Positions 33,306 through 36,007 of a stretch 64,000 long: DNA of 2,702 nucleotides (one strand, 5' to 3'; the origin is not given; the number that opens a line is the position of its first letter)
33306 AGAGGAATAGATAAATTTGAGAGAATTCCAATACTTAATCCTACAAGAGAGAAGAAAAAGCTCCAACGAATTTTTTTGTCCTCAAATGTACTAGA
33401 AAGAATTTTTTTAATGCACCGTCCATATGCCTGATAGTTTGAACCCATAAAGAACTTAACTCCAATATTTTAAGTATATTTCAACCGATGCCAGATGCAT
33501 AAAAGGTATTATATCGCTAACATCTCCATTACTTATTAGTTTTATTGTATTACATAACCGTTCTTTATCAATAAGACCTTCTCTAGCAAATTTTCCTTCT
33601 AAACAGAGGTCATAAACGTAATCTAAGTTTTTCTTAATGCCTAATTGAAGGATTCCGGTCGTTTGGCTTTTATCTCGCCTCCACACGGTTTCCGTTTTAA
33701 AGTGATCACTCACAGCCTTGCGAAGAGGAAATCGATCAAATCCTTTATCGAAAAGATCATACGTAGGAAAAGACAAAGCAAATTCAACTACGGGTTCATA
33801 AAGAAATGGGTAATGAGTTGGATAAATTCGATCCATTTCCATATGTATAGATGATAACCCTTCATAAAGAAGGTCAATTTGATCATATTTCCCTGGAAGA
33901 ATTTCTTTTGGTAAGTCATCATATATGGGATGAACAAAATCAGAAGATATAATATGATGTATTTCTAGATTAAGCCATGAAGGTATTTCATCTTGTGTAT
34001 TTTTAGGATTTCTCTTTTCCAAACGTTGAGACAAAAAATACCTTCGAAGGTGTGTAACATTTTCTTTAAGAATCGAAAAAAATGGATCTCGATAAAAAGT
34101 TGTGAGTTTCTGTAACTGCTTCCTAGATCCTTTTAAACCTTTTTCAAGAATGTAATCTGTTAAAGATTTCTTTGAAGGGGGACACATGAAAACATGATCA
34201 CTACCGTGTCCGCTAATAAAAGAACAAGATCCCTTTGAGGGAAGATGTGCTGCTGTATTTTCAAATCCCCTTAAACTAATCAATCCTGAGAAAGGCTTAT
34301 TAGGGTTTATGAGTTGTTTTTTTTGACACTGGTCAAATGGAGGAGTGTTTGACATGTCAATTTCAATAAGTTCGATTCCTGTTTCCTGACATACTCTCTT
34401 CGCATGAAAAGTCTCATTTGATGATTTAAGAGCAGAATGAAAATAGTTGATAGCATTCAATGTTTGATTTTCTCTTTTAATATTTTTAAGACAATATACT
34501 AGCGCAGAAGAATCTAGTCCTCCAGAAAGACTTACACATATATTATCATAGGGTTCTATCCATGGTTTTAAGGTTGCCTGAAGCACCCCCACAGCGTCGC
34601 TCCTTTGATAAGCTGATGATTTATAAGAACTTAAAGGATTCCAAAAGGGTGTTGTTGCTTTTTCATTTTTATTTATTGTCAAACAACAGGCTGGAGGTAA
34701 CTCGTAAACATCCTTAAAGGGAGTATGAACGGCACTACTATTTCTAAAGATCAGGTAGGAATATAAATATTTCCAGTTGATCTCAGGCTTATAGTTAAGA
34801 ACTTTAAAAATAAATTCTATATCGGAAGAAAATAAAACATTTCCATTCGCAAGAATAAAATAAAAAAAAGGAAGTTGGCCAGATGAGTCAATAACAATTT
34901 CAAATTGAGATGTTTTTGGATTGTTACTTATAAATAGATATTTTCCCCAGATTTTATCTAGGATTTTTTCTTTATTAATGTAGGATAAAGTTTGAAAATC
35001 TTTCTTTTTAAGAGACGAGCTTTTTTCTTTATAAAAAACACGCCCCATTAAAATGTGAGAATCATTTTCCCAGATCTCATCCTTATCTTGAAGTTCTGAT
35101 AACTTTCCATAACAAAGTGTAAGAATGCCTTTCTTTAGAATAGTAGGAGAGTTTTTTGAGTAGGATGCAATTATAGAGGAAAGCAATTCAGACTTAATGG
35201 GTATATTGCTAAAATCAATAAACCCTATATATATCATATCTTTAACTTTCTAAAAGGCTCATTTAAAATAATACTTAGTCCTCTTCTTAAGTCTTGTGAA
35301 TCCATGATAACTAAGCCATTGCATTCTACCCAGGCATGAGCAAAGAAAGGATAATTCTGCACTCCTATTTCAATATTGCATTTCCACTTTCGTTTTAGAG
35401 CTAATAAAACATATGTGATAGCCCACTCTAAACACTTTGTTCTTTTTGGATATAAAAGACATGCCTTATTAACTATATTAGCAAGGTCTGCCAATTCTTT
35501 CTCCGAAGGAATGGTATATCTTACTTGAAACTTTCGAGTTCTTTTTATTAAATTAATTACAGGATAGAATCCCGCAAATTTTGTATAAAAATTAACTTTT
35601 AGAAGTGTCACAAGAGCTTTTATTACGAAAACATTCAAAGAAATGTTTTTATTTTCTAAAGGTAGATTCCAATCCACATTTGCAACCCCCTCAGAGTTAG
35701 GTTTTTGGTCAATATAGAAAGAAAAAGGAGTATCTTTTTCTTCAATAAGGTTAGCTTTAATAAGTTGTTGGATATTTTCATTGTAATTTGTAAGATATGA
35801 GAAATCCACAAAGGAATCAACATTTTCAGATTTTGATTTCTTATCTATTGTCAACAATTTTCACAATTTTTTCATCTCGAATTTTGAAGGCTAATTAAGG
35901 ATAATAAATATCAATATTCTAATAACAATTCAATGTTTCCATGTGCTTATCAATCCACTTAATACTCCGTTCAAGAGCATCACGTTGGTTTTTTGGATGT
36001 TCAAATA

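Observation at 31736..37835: Lasso-peptide-type RiPP operon (S9 peptidase-B-C-D) embedded in core alphaproteobacterial genes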

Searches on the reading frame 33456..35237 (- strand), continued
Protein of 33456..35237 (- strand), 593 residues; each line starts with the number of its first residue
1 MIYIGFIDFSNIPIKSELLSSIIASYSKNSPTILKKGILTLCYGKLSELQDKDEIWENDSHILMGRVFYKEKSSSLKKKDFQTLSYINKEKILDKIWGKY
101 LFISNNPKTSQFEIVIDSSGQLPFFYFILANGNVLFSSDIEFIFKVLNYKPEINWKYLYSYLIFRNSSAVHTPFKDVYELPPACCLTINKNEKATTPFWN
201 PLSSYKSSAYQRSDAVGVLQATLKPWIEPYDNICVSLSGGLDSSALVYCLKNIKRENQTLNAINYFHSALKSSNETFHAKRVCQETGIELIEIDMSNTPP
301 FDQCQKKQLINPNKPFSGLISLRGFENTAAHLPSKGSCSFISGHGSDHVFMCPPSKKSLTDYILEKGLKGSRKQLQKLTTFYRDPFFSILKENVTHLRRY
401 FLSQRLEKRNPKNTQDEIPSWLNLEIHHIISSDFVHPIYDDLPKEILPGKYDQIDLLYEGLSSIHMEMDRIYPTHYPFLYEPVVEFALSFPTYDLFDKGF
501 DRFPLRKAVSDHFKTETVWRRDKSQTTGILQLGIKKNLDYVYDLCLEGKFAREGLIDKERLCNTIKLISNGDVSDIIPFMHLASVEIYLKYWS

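Call 41: find_homologous_proteins(query=L006:4939-5697:+, max_evalue=0.001)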
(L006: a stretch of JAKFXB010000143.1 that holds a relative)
Query L006:4939-5697:+ (252 aa): 235 proteins with E <= 0.001 among 532 candidates; the best 120 are listed.
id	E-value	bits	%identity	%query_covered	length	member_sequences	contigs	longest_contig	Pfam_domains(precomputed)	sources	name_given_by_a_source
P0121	1.3e-165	567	100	100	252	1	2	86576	PF13471.13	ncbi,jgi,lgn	jgi:hypothetical protein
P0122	3.8e-133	460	80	98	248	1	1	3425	PF13471.13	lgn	-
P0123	1.5e-132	458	80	99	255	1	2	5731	PF13471.13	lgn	-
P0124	3.1e-125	435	79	98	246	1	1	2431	PF13471.13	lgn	-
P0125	8.8e-121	420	74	98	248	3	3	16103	PF13471.13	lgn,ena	-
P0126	1.2e-120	420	75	98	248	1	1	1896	PF13471.13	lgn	-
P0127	1.9e-120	419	75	98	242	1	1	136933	PF13471.13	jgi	-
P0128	2.6e-119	415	73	98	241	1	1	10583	PF13471.13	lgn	-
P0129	4.9e-119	414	75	98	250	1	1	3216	PF13471.13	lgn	-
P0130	6.1e-119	414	72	98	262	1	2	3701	PF13471.13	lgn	-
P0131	7.8e-119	414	75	98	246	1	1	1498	PF13471.13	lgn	-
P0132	3.3e-118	412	75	98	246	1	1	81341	PF13471.13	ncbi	-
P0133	4.3e-118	411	72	98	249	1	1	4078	PF13471.13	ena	-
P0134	1.4e-117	409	72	98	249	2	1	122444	PF13471.13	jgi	jgi:hypothetical protein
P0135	3.1e-117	408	72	98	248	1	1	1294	PF13471.13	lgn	-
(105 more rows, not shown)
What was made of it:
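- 35234..35857 (-): Truncated lasso B: the leader-peptidase (B2-like) domain is intact, but the RRE beta-sheet and first helix are missing. Codons 1-6 derive from former intergenic DNA. No Shine-Dalgarno-like motif is visible before TTG 35857 or GTG 35809. The 120 best B homologs are almost all 233-300 aa (call 41).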

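Call 49: predict_structure(alignment_id=A2)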
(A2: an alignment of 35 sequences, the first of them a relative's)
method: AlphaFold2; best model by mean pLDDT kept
length: 252 residues; sequences in the alignment: 35
mean_pLDDT: 69.6   pTM: 0.69
mean pLDDT of the five models: 69.6, 59.5, 56.7, 54.2, 53.9
residues with pLDDT >= 90: 14; 70-90: 140; 50-70: 45; < 50: 53
segments of 3 or more residues with pLDDT < 50: 52-63, 99-115, 233-252
pLDDT, mean of each block of 10 residues (from residue 1): 75 75 77 78 81 36 61 89 82 52 38 54 90 87 82 75 83 81 74 89 78 56 71 40 39 40
secondary structure, 60 per line:
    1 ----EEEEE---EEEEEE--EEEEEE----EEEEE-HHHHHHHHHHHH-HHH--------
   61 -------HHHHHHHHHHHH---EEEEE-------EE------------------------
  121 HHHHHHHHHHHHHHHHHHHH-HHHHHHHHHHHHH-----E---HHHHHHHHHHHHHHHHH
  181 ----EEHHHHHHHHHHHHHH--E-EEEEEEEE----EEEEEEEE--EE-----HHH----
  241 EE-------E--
elements in order: E5-9 E13-18 E21-26 E31-35 H37-48 H68-79 E83-87 H121-140 H142-154 H164-180 H187-200 E205-212 E217-224

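Call 56: fold_search(model_id=the predicted structure, library=pdb)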
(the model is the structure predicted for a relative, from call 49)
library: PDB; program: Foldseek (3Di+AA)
matches with E <= 10: 121; with E <= 0.001: 0
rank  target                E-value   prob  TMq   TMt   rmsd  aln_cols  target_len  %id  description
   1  5v1v_A                2.0e-02  1.00  0.25  0.63   5.0        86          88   19  TbiB1 in Complex with the TbiA(alpha) Leader Peptide (released 2018-09-05)
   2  5v1u_A                5.1e-02  0.99  0.22  0.58   5.3        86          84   20  TbiB1 in Complex with the TbiA(beta) Leader Peptide (released 2018-09-05)
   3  5v1u_B                9.1e-02  0.97  0.22  0.57   5.2        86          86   20  TbiB1 in Complex with the TbiA(beta) Leader Peptide (released 2018-09-05)
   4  5v1u_D                1.4e-01  0.98  0.23  0.63   5.0        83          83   19  TbiB1 in Complex with the TbiA(beta) Leader Peptide (released 2018-09-05)
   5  5v1u_C                1.5e-01  0.97  0.23  0.60   5.0        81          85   18  TbiB1 in Complex with the TbiA(beta) Leader Peptide (released 2018-09-05)
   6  6jx3_B                2.2e-01  0.97  0.24  0.65   5.3        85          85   16  Lasso peptide synthetase B1 complexed with the leader peptide (released 2019-06-26)
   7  6efn                  4.9e-01  0.16  0.24  0.17  14.4       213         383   14  Structure of a RiPP maturase, SkfB (released 2018-10-24)
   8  8vpo                  6.6e-01  0.69  0.22  0.13   4.5        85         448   13  X-Ray Crystal Structure of TigE from Paramaledivibacter caminithermalis (released 2024-02-07)
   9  3h9q_D                6.6e-01  0.08  0.18  0.14  15.6       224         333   10  Crystal structure of E. coli MccB + SeMet MccA (released 2009-06-16)
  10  6om4_A                9.4e-01  0.09  0.18  0.14  14.5       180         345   12  The structure of Microcin C7 biosynthetic enzyme MccB in complex with N-formylated MccA (released 2019-05-22)
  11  8wr4_B                1.1e+00  0.01  0.10  0.03  29.5       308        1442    9  Structure of CbCas9-PcrIIC1 complex bound to 62-bp DNA substrate (non-targeting complex) (released 2024-06-05)
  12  3h5a_A                1.4e+00  0.06  0.18  0.14  18.3       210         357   12  Crystal structure of E. coli MccB (released 2009-06-16)
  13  5lq4_A                1.6e+00  0.21  0.15  0.09   6.2        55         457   25  The Structure of ThcOx, the First Oxidase Protein from the Cyanobactin Pathways (released 2016-11-09)
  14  4v1t_A                1.7e+00  0.30  0.22  0.08   5.7        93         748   10  Heterocyclase in complex with substrate and Cofactor (released 2015-01-14)
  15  5lq4_B                1.7e+00  0.21  0.15  0.09   4.8        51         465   25  The Structure of ThcOx, the First Oxidase Protein from the Cyanobactin Pathways (released 2016-11-09)
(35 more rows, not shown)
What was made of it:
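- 35234..35857 (-): For the full-length model, the top Foldseek hits to the N-terminal domain are TbiB1 5V1V/5V1U and B1 6JX3 (calls 49, 56).
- On Lasso peptide biosynthetic gene cluster (RiPP class): In the full-length relative the domain matches TbiB1 and the 6JX3 B1 (call 56).
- Foldseek matches the modelled domain to lasso B1/RRE-leader complexes: probability 0.97-1.0, target-normalised TM 0.57-0.65 (call 56). The N-terminal domain of full-length B matches lasso RREs (call 56).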

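Call 62: search_solved_structures(query=window:33456-35237:-, max_evalue=0.01)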
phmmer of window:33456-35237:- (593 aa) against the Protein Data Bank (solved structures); distinct sequences matched with E-value up to 0.01: 0.

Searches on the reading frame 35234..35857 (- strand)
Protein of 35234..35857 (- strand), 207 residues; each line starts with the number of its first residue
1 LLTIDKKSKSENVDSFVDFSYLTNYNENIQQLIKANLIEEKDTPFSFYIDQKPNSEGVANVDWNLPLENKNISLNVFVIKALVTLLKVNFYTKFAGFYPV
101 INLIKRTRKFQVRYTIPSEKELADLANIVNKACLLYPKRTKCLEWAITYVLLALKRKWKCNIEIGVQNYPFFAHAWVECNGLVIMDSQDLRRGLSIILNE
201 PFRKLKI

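Call 3: search_protein_families(library=pfam, proteins=[window:35234-35857:-], max_evalue=0.01)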
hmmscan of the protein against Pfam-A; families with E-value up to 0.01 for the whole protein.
window:35234-35857:- (207 aa): 1 family
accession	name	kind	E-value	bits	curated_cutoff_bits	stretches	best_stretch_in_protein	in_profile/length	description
PF13471.12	Transglut_core3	-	9.7e-24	84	26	1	85-197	2-115/117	Transglutaminase-like superfamily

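Call 4: search_protein_families(library=ncbifam, proteins=[window:35234-35857:-], max_evalue=0.01)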
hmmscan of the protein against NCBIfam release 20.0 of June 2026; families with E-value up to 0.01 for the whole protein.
window:35234-35857:- (207 aa): 2 families
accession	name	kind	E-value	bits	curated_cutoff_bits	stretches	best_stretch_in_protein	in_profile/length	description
NF033537.1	lasso_biosyn_B2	equivalog_domain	2.2e-25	89.5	33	1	83-198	10-130/132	lasso peptide biosynthesis B2 protein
TIGR01349.1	PDHac_trf_mito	equivalog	0.0091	15.2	445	0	18-87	206-278/437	pyruvate dehydrogenase complex dihydrolipoamide acetyltransferase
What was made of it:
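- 35234..35857 (-): NF033537 scores 89.5 bits against a cutoff of 33 (call 4).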
